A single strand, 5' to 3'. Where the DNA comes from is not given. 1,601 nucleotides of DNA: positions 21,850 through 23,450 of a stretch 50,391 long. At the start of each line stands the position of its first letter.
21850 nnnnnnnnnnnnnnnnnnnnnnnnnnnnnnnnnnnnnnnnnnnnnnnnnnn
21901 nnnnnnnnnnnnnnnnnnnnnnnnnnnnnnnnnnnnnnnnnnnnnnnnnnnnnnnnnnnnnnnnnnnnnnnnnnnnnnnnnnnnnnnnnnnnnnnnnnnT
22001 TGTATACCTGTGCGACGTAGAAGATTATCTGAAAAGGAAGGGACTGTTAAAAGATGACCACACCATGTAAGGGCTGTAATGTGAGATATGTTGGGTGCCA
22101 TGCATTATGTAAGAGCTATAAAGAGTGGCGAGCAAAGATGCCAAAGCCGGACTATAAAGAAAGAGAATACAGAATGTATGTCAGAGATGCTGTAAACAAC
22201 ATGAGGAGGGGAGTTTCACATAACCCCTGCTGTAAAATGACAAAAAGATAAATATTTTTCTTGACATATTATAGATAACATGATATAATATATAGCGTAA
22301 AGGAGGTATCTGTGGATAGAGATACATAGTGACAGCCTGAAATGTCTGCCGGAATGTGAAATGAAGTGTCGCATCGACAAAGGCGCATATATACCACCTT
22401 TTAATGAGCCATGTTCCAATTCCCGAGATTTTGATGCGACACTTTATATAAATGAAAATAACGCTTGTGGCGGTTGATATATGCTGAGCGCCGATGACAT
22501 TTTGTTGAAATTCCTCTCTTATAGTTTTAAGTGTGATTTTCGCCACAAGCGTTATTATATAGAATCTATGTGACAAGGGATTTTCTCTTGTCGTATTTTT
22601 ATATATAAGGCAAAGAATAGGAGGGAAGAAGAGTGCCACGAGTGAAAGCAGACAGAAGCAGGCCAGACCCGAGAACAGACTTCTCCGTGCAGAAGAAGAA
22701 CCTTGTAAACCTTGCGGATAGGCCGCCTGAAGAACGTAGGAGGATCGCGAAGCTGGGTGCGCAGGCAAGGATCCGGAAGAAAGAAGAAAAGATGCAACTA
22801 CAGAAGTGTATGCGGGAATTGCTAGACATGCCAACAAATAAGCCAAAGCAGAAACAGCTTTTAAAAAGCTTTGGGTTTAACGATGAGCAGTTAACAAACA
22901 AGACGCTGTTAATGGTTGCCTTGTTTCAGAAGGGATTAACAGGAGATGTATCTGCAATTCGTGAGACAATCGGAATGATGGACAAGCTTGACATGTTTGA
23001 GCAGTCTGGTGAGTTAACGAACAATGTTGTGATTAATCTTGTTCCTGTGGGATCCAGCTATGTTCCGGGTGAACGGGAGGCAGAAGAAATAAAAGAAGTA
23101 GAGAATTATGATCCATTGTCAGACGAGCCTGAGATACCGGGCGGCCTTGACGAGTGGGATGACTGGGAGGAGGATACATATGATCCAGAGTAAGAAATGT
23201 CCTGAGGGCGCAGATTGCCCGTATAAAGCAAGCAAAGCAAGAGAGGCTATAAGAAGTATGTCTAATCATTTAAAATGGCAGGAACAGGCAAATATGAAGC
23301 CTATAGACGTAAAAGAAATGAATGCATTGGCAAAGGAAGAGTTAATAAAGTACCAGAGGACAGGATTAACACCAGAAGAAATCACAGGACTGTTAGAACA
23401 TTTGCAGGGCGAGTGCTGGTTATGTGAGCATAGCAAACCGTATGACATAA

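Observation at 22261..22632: Consensus promoter, ~340-nt ORF-less leader with two long perfect inverted repeats, and a terminator just before terS: candidate antitermination switch or packaging site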

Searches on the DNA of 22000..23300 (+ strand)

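Call 7: search_rna_families(source=window, start=22200, end=22700, threshold=evalue, max_evalue=10, show_alignments=3)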
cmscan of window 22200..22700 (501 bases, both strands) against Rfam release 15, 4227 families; matches with E-value up to 10: 2.
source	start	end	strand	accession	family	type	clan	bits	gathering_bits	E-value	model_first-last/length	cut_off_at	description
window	22532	22553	-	RF01114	TMV_UPD-PK1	Cis-reg;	-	19.5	33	0.27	1-22/22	no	Pseudoknot of upstream pseudoknot domain (UPD) of the 3'UTR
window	22369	22439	+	RF00055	SNORD96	Gene; snRNA; snoRNA; CD-box;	CL00072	14.9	43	9.3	1-85/85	no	Small nucleolar RNA SNORD96 family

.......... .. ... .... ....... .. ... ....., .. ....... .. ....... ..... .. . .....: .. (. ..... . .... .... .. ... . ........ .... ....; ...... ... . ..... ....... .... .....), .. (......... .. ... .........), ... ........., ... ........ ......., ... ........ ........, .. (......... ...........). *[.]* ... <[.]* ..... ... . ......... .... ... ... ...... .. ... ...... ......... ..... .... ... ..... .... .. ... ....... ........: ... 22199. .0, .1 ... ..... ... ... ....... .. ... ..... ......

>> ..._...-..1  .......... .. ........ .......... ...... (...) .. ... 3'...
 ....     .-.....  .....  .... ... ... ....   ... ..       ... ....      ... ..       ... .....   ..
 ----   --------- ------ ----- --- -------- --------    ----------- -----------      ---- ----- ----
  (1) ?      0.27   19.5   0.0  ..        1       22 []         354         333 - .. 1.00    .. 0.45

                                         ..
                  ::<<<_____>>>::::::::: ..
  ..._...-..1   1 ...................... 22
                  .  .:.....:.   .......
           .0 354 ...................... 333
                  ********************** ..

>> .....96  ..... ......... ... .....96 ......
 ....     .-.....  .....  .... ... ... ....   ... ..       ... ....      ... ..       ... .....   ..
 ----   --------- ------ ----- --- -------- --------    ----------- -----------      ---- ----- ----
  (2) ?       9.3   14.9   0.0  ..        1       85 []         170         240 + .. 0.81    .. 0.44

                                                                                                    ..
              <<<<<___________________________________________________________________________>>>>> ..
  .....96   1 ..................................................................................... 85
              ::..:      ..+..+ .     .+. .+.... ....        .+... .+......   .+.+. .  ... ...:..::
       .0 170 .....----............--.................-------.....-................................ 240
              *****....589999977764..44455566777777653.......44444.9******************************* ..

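Call 10: search_dna_similar(query=window:22000-23300:+, collection=phages, mode=distant, max_rows=30)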
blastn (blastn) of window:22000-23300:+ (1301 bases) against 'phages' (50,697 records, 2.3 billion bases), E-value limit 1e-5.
Records with a match: 4; places in all: 4; records where one place covers at least 80% of the query: 0.
Best place of each record, by identity: 60-80% 4.
By first word of the organism name: Clostridium 4.
By host as written in the record: Clostridium_AP sp000509125 DA266 4.
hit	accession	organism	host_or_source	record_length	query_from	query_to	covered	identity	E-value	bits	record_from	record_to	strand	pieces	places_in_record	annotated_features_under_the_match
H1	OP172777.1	Clostridium phage CS266P3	Clostridium_AP sp000509125 DA266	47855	727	1044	24%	70.2%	2e-30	141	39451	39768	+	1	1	hypothetical protein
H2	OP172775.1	Clostridium phage CS266P1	Clostridium_AP sp000509125 DA266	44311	727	1044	24%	69.9%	2e-29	136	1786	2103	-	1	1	hypothetical protein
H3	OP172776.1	Clostridium phage CS266P2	Clostridium_AP sp000509125 DA266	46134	727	1044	24%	69.9%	2e-29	136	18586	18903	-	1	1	hypothetical protein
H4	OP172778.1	Clostridium phage CS266P4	Clostridium_AP sp000509125 DA266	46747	727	1044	24%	69.9%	2e-29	136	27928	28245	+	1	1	hypothetical protein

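Call 16: get_annotated_region(hit=H1, flank=4000)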
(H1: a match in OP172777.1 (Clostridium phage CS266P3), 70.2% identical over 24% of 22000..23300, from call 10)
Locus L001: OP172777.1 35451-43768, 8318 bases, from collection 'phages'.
description: Clostridium phage CS266P3, complete genome.
organism: Clostridium phage CS266P3 (NCBI taxid 2968624)
taxonomy: Viruses; Duplodnaviria; Heunggongvirae; Uroviricota; Caudoviricetes
host: Clostridium_AP sp000509125 DA266; source: municipal sewage; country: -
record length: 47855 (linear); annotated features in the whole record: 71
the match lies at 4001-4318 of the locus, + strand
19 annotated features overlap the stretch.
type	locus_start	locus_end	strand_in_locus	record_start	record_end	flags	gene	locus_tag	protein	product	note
CDS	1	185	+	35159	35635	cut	-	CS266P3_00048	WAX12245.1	hypothetical protein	-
CDS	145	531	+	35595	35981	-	-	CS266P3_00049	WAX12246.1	hypothetical protein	-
CDS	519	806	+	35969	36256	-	-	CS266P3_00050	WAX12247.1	hypothetical protein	-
CDS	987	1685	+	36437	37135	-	-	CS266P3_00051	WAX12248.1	hypothetical protein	-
CDS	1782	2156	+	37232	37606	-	-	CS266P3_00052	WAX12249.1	hypothetical protein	-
CDS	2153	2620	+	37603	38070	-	-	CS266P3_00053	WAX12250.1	hypothetical protein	-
CDS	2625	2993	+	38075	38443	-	-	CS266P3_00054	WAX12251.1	hypothetical protein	-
CDS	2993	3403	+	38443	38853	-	-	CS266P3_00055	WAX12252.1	hypothetical protein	-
CDS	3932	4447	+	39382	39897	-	-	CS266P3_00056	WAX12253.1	hypothetical protein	-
CDS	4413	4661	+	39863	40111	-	-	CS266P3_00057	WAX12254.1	hypothetical protein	-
CDS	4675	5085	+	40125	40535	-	-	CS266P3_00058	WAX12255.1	hypothetical protein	-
CDS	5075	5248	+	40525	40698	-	-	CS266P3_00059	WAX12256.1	hypothetical protein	-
CDS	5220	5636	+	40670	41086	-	-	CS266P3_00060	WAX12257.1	hypothetical protein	-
CDS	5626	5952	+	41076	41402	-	-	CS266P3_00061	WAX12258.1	hypothetical protein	-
CDS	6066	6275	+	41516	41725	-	-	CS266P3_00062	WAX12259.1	hypothetical protein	-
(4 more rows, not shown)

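Call 33: build_rna_model(alignment_id=A1, structure=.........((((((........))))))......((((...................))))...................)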
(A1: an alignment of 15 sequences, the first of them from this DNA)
Model R1 built from alignment A1 (15 sequences, 81 columns); structure: as given.
model positions 70; base pairs 10; branch points 1; effective number of sequences 4.6; information 0.804 bits per position. Calibrated on 0.2 Mb of random sequence (short: E-values are rough).
structure used (alignment columns):
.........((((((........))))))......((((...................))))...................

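Call 34: search_with_rna_model(model_id=R1, sources=[window, L034, L035, L037, L038, L040, L041, L043, L050, L051, L052, L053, L054, L057, L058, L059, L060, L061, L062, L063, L064, L065, L066, L067, L069, L070, L071, L072, L074, L075, L076, L077, L080, L081, L083, L084, L085, L086, L087, L088, L091, L092, L094, L095, L097, L099, L103, L104, L106, L107, L108], max_evalue=1)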
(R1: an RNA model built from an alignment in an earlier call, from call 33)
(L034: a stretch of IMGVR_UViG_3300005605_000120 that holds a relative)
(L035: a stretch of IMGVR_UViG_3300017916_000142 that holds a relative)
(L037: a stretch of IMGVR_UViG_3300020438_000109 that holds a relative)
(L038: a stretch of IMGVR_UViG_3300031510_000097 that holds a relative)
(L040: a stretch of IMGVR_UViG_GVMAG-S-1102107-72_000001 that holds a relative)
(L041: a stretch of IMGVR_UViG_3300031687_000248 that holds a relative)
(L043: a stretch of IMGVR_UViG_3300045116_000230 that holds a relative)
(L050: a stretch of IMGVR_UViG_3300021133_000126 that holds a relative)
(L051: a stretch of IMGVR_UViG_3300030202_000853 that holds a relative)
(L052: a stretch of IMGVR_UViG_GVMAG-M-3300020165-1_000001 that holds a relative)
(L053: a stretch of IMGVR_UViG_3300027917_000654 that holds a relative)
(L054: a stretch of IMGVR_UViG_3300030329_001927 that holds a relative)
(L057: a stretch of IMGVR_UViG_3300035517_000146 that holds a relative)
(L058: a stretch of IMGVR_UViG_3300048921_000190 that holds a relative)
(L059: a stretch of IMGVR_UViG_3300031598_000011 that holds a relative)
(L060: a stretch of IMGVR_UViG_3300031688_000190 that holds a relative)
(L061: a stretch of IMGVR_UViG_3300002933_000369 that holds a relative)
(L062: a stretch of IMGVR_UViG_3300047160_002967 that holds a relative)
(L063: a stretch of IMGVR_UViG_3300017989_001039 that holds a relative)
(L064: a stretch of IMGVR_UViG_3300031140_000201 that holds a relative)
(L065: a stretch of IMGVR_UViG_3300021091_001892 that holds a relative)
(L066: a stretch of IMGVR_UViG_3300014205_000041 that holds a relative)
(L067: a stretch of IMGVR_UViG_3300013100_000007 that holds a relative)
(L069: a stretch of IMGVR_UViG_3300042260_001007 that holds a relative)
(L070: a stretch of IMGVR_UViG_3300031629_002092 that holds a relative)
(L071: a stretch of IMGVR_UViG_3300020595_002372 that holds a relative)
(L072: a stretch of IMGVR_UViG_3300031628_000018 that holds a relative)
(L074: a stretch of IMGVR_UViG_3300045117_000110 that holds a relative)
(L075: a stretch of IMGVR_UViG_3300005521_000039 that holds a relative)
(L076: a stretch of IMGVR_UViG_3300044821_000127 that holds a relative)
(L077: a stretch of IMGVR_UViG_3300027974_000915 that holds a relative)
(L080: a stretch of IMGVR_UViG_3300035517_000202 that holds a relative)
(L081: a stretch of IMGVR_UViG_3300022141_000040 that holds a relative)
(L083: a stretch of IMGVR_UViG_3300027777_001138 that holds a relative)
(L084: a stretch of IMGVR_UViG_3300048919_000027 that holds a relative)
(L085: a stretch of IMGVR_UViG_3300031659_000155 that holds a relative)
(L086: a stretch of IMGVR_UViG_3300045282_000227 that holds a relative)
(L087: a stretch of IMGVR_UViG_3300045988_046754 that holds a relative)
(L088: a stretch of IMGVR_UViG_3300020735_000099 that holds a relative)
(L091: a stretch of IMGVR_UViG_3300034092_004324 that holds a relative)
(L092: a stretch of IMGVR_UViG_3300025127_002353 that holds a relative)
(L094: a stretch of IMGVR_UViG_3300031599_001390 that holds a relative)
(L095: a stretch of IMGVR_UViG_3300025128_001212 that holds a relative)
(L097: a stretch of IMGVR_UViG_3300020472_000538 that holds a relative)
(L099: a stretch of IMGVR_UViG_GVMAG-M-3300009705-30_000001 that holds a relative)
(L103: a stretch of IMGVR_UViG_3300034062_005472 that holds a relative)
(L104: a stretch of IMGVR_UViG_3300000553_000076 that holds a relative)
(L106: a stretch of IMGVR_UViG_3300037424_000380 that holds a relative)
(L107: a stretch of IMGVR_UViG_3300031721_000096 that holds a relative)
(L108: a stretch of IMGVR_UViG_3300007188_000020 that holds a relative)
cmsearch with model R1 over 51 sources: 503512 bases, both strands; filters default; matches with E-value up to 1: 7.
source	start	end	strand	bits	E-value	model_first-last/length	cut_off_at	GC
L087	11996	12065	-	83.9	7.8e-20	1-70/70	no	0.37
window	22297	22359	+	60.9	1.8e-13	1-70/70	no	0.44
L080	4846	4917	-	57.2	1.9e-12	1-70/70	no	0.42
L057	4116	4177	+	42.6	2.1e-08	1-70/70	no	0.32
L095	10346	10428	-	19.4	0.058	1-70/70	no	0.29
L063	397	449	+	15.4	0.76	1-70/70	no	0.28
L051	4674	4732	+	15.3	0.78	1-70/70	no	0.42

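Call 42: search_with_rna_model(model_id=R1, sources=[L110, L111, L112, L113, L114, L115, L116, L117, L118, L119, L120, L121, L122, L123, L124, L125, L126, L127, L128, L129, L130, L131, L132, L133, L134, L135, L136, L137, L138, L139, L140, L141, L142, L143, L144, L145, L146, L147, L148, L149, L150, L151, L152, L153, L154, L155, L156, L157, L158, L159, L160, L161, L162, L163, L164, L165, L166, L167, L168, L169, L170, L171, L172, L173, L174, L175, L176, L177, L178, L179, L057, L080, L087, window, L001, L002, L003, L006, L007, L008, L014, L015, L017], max_evalue=1)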
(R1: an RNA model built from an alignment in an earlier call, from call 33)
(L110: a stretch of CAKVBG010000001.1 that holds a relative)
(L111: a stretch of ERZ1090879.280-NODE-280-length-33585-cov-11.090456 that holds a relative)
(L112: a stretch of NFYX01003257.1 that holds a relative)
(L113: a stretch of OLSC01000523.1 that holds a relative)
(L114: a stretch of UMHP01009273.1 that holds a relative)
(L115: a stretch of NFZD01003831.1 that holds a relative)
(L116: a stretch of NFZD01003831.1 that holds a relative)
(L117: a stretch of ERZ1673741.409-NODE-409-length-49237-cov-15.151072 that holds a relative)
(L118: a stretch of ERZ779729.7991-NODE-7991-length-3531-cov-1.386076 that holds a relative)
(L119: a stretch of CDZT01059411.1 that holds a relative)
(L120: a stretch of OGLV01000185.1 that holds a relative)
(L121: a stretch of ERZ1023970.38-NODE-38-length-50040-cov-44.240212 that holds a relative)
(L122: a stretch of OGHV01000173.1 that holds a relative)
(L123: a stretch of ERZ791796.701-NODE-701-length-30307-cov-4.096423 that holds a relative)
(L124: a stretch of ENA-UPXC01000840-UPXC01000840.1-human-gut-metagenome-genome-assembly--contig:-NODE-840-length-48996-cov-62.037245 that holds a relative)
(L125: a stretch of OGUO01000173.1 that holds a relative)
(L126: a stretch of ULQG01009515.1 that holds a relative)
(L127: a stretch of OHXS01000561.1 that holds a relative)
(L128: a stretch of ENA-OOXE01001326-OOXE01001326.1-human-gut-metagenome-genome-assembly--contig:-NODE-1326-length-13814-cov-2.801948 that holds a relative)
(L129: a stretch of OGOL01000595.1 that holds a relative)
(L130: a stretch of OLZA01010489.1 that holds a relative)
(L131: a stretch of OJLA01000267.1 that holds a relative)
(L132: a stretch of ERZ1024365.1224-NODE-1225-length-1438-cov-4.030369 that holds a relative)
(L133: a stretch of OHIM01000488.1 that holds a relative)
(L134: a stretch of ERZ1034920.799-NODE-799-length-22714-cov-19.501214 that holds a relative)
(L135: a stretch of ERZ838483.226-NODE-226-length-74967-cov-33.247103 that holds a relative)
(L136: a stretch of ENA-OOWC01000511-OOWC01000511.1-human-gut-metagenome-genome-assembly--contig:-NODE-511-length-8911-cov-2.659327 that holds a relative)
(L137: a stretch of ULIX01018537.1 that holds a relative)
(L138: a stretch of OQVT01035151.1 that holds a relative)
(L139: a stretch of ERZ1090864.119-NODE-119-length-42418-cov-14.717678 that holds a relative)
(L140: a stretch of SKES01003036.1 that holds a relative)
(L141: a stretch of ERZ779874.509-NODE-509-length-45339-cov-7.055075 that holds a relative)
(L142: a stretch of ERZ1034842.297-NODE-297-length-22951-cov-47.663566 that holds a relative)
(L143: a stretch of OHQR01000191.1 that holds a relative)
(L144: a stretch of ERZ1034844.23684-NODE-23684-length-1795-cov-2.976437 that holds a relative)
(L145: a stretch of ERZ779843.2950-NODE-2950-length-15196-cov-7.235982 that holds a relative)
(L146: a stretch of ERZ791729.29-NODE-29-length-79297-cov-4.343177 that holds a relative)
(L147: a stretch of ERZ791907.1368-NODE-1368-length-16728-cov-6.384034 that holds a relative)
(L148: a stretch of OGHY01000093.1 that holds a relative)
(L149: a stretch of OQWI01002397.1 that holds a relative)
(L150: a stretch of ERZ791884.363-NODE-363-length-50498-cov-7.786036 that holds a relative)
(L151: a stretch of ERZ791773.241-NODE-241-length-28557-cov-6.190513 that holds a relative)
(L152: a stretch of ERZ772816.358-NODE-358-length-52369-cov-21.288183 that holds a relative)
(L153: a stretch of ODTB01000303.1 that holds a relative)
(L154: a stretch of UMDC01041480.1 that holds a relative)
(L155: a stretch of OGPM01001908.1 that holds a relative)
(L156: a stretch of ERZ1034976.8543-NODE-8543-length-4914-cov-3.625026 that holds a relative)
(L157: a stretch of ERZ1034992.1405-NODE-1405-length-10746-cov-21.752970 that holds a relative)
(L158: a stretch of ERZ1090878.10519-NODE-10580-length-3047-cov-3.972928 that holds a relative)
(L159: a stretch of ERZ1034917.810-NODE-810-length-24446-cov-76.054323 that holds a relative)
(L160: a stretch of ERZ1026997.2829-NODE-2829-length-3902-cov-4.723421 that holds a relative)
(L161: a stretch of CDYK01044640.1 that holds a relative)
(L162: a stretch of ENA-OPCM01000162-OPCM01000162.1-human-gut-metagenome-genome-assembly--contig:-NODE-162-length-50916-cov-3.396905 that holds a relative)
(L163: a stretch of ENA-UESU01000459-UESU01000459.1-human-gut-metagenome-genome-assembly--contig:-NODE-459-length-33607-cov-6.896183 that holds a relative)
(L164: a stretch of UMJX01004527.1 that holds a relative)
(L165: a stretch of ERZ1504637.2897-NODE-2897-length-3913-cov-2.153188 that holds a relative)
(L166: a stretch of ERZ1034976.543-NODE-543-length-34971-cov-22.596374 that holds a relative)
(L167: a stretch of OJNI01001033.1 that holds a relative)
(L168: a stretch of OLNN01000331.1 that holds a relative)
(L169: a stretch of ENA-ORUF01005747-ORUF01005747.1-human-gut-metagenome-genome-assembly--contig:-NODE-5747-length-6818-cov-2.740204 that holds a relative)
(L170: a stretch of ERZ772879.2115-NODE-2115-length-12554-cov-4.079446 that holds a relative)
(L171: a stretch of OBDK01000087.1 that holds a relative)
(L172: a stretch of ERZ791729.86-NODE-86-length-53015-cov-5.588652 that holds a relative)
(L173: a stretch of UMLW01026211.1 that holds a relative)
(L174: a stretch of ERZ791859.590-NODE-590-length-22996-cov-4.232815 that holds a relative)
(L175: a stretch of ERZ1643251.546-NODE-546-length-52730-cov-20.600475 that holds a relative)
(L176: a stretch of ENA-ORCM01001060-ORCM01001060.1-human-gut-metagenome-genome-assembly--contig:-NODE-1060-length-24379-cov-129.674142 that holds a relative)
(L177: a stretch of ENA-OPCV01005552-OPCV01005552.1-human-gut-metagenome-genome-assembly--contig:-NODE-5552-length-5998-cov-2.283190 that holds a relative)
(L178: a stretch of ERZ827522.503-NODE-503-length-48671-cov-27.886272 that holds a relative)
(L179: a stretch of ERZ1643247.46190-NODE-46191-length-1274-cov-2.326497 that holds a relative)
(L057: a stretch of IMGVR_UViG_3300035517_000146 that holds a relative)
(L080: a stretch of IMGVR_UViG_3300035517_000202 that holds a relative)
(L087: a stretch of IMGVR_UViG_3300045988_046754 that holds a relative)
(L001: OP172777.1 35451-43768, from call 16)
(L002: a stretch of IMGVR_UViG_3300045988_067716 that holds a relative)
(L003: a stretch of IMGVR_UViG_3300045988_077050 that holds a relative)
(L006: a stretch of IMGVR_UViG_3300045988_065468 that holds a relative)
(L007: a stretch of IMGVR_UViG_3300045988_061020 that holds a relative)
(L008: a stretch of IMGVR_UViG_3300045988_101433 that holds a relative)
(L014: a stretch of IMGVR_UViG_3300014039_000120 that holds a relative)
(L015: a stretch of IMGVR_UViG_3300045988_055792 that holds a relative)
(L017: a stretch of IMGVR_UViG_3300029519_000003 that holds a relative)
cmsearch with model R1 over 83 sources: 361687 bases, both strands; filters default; matches with E-value up to 1: 79.
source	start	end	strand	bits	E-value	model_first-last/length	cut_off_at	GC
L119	1141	1210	+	87.6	5.5e-21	1-70/70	no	0.39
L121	1141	1210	+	87.6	5.5e-21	1-70/70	no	0.39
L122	1141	1210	+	87.6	5.5e-21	1-70/70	no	0.39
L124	1141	1210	+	87.6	5.5e-21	1-70/70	no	0.39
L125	1198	1267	+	87.6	5.5e-21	1-70/70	no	0.39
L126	1196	1265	+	87.6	5.5e-21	1-70/70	no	0.39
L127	69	138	+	87.6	5.5e-21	1-70/70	no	0.39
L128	1198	1267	+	87.6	5.5e-21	1-70/70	no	0.39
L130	9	78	+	87.6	5.5e-21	1-70/70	no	0.39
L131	1196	1265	+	87.6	5.5e-21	1-70/70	no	0.39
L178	1141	1210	+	87.6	5.5e-21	1-70/70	no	0.39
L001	3612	3681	+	85.8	1.7e-20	1-70/70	no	0.37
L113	1129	1198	+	85.8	1.7e-20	1-70/70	no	0.4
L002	2383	2452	+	85.8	1.7e-20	1-70/70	no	0.4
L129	1196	1265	+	84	5.4e-20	1-70/70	no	0.39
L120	1204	1273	+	83.9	5.6e-20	1-70/70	no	0.37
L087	11996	12065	-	83.9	5.6e-20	1-70/70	no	0.37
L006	2628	2697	+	82.5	1.4e-19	1-70/70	no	0.37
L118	50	119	+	82.4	1.5e-19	1-70/70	no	0.39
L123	1144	1215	+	81.3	3e-19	1-70/70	no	0.43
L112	1191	1263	+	79.7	8.5e-19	1-70/70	no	0.4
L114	1188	1260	+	79.7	8.5e-19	1-70/70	no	0.4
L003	2688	2760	+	79.7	8.5e-19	1-70/70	no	0.4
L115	1219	1289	+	76.9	4.9e-18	1-70/70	no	0.34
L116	1219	1289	+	76.9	4.9e-18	1-70/70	no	0.34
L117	1141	1212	+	76.9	5e-18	1-70/70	no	0.42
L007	2640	2711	+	75.7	1.1e-17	1-70/70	no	0.43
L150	1163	1226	+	74.9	1.8e-17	1-70/70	no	0.27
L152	1164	1227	+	74.9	1.8e-17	1-70/70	no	0.27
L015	2665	2728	+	74.9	1.8e-17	1-70/70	no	0.27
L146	1163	1226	+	74.3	2.7e-17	1-70/70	no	0.27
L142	1161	1224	+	73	6e-17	1-70/70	no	0.27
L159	1161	1224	+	73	6e-17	1-70/70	no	0.27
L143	1160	1223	+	72.7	7.1e-17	1-70/70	no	0.28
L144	109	172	+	72.7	7.1e-17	1-70/70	no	0.28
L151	1163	1226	+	72.7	7.1e-17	1-70/70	no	0.28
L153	1162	1225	+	72.7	7.1e-17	1-70/70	no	0.28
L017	2663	2726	+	72.7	7.1e-17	1-70/70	no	0.28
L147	1163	1226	+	72.1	1e-16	1-70/70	no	0.28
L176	1163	1226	+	72.1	1e-16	1-70/70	no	0.28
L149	1136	1199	+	69.7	4.8e-16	1-70/70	no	0.28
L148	1163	1226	+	68.9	8e-16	1-70/70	no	0.27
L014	2491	2561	+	64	1.9e-14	1-70/70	no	0.32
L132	582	646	+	62.3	5.5e-14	1-70/70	no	0.32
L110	2729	2793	+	59.8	2.7e-13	1-70/70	no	0.34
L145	1161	1224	+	57.5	1.1e-12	1-70/70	no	0.31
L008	2729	2793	+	57.5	1.2e-12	1-70/70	no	0.37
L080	4846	4917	-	57.2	1.4e-12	1-70/70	no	0.42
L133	1229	1293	+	56.9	1.7e-12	1-70/70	no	0.4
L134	1229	1293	+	56.9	1.7e-12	1-70/70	no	0.4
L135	1228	1292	+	56.9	1.7e-12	1-70/70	no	0.4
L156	482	547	+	55.7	3.8e-12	1-70/70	no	0.38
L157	1202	1267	+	55.7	3.8e-12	1-70/70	no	0.38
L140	1251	1315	+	54.3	9.1e-12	1-70/70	no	0.37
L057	4116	4177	+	42.6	1.5e-08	1-70/70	no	0.32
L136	1142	1206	+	41.7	2.9e-08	1-70/70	no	0.37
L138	898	965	+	39.5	1.2e-07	1-70/70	no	0.35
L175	1216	1281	+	38.7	1.9e-07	1-70/70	no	0.32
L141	1322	1386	+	37.5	4.2e-07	1-70/70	no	0.46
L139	1164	1226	+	27.2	0.00029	1-70/70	no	0.37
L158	1255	1324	+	22.2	0.0071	1-70/70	no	0.34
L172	1208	1269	+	22.1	0.0076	1-70/70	no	0.32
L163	1205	1266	+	22.1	0.0076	1-70/70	no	0.32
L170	1205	1266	+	22.1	0.0076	1-70/70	no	0.32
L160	1216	1277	+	21.9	0.0087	1-70/70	no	0.32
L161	1211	1272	+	21.9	0.0087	1-70/70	no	0.32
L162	1209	1270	+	21.9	0.0087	1-70/70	no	0.32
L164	1209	1270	+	21.9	0.0087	1-70/70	no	0.32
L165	1211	1272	+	21.9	0.0087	1-70/70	no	0.32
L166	1208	1269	+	21.9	0.0087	1-70/70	no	0.32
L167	1205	1266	+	21.9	0.0087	1-70/70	no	0.32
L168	1214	1275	+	21.9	0.0087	1-70/70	no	0.32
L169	1214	1275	+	21.9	0.0087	1-70/70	no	0.32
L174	1205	1266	+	21.9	0.0087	1-70/70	no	0.32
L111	1035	1096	+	20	0.028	1-70/70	no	0.44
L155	1330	1396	+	15.3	0.56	1-70/70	no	0.36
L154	1342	1396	+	15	0.7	1-70/70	no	0.35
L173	1342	1396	+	15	0.7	1-70/70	no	0.35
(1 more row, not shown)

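Call 69: search_dna_similar(query=window:22290-22632:+, collection=phages, mode=distant, max_evalue=1)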
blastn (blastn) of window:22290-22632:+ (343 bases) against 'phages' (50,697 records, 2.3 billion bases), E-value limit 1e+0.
No match.
